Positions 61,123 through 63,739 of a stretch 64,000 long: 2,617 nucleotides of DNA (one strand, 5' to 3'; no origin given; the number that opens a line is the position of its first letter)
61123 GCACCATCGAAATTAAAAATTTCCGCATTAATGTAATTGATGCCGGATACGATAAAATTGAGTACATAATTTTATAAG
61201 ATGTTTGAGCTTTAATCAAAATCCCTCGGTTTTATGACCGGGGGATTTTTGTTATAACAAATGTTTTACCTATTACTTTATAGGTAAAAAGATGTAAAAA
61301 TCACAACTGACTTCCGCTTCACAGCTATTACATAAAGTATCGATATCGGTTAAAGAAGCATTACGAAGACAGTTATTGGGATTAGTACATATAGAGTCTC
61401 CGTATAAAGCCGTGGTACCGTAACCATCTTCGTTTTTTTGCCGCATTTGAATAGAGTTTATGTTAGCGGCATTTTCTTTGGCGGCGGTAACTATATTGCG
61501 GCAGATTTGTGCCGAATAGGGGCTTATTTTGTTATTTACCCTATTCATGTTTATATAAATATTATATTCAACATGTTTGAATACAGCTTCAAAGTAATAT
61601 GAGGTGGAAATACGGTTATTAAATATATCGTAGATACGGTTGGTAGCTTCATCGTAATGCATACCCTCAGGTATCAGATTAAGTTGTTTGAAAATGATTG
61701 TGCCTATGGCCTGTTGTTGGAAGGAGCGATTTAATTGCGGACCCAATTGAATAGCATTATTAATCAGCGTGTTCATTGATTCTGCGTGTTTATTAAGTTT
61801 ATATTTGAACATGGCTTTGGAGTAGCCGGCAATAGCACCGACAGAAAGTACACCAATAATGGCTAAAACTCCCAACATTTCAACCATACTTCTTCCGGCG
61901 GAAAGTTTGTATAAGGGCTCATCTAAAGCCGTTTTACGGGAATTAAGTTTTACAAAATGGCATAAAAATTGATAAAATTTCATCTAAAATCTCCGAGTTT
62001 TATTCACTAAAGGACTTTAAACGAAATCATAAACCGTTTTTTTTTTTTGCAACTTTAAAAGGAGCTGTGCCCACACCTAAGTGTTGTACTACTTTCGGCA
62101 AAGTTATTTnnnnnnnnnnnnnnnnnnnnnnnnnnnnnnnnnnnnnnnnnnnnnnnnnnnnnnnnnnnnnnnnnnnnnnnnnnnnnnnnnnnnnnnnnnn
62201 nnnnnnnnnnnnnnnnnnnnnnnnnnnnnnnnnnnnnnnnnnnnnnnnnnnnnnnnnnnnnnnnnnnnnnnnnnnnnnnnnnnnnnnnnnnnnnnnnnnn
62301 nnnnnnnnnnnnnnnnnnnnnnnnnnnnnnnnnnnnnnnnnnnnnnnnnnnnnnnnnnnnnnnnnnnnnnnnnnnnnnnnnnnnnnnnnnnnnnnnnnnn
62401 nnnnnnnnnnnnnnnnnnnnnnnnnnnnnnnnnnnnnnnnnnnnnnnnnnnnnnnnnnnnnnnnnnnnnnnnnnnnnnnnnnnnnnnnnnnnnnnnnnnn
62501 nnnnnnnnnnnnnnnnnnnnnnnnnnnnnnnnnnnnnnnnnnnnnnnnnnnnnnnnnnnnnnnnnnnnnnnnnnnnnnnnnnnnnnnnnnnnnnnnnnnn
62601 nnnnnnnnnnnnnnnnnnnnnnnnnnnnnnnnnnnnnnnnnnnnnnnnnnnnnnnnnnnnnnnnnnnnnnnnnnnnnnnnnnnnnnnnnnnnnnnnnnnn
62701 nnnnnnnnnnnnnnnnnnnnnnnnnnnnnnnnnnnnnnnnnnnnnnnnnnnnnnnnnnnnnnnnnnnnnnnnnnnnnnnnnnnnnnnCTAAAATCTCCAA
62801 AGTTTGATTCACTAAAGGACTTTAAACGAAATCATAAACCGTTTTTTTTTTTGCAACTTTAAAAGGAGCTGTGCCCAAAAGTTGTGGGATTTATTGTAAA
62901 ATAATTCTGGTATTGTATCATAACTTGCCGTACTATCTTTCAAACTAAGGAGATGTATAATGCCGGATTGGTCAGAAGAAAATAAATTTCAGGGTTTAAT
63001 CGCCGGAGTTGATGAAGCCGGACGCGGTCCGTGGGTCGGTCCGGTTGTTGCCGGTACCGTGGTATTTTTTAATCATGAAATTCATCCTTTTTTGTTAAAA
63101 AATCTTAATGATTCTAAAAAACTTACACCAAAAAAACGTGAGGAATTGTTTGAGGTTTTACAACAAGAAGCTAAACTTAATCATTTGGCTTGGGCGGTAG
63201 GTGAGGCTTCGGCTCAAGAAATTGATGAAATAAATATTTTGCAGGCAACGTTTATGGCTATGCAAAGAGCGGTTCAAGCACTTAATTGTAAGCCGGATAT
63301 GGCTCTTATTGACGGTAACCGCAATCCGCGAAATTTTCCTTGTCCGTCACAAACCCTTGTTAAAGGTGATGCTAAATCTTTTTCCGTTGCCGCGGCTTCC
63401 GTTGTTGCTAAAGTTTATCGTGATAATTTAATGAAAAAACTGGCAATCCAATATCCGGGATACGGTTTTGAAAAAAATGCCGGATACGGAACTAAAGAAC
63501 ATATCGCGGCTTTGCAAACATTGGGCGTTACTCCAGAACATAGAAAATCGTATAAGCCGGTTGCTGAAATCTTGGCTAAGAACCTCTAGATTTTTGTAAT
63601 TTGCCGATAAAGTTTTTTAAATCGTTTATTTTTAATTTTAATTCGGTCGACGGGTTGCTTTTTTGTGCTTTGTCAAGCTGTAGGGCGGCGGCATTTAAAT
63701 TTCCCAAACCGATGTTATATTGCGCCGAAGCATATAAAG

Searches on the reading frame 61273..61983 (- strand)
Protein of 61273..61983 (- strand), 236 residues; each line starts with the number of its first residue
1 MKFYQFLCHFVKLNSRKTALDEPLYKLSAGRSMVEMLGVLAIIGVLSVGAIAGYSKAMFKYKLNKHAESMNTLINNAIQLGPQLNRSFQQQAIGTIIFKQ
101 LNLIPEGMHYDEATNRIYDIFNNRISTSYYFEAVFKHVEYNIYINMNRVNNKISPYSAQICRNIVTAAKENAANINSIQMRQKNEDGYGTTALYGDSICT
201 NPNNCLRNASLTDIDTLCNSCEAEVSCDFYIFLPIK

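Call 5: search_protein_families(library=pfam, proteins=[window:61273-61983:-], max_evalue=1)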
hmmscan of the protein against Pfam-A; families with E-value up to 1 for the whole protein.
window:61273-61983:- (236 aa): 3 families
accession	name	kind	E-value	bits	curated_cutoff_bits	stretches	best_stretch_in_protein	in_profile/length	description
PF07963.17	N_methyl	-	0.049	13.7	21.2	1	32-51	8-27/27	Prokaryotic N-terminal methylation motif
PF25672.1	BBH37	-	0.13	12.7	27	1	88-181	69-159/184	BBH37 helical domain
PF14451.12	Ub-Mut7C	-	0.13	12.6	23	1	2-39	7-44/81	Mut7-C ubiquitin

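Call 6: search_protein_families(library=ncbifam, proteins=[window:61273-61983:-], max_evalue=1)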
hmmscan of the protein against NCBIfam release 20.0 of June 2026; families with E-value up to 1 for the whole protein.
window:61273-61983:- (236 aa): 4 families
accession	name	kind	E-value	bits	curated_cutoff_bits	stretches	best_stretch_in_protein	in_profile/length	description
NF049904.1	lambda_TipJ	exception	0.0016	16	1950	1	114-187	810-883/1163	phage attachment tail tip protein J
TIGR02596.1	TIGR02596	subfamily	0.017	15.2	70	1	33-87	3-57/196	Verru_Chthon cassette protein D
TIGR01708.2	typeII_sec_gspH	equivalog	0.035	14.1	80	1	29-82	2-55/169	type II secretion system minor pseudopilin GspH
TIGR02532.1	IV_pilin_GFxxxE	domain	0.58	10.1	16.3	1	32-51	5-24/24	prepilin-type N-terminal cleavage/methylation domain-containing protein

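Call 97: find_encoding_contigs(protein=window:61273-61983:-, flank=1000, max_places=10)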
Protein window:61273-61983:- (236 aa): 8 contigs read that carry it; 1 place shown.
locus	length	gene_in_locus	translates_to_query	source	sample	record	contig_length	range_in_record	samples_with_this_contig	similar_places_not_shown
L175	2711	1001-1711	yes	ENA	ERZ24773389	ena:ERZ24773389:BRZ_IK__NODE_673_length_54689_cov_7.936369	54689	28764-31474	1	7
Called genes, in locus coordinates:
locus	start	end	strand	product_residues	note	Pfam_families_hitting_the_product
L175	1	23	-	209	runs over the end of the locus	PF01351:RNase_HII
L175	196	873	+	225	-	-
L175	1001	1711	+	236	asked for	-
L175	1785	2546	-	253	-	-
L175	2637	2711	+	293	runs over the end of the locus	PF06325:PrmA, PF01135:PCMT, PF05175:MTS, PF13649:Methyltransf_25 (weak)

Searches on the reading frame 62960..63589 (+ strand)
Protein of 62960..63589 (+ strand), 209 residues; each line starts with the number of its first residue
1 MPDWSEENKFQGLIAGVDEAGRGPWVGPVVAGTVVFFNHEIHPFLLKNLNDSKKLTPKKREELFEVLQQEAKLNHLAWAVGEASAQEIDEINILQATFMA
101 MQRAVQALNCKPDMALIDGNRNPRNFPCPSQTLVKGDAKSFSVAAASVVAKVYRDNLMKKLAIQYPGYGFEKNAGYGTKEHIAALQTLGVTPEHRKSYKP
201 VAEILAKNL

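Call 25: find_encoding_contigs(protein=window:62960-63589:+, flank=10000, max_places=1)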
Protein window:62960-63589:+ (209 aa): 11 contigs read that carry it; 1 place shown.
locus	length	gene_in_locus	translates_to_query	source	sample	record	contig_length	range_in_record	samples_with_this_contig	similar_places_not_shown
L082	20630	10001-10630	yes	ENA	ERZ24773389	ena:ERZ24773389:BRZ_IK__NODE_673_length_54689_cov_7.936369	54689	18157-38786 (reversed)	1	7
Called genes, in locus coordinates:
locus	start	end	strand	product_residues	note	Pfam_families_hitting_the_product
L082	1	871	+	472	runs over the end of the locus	-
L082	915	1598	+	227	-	-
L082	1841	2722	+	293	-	PF05013:FGase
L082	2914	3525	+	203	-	PF01464:SLT (weak)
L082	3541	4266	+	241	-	PF01643:Acyl-ACP_TE, PF13279:4HBT_2 (faint), PF20791:Acyl-ACP_TE_C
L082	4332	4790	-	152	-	-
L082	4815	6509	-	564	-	PF01321:Creatinase_N, PF16189:Creatinase_N_2, PF00557:Peptidase_M24, PF16188:Peptidase_M24_C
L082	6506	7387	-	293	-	PF06325:PrmA, PF01135:PCMT, PF05175:MTS, PF13649:Methyltransf_25 (weak)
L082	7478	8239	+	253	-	-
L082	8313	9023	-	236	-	-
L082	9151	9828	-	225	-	-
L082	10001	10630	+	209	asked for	PF01351:RNase_HII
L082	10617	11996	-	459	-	PF01435:Peptidase_M48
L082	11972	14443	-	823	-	PF10150:RNase_E_G, PF20833:RNase_E_G_Thio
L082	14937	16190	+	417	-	PF11741:AMIN, PF01520:Amidase_3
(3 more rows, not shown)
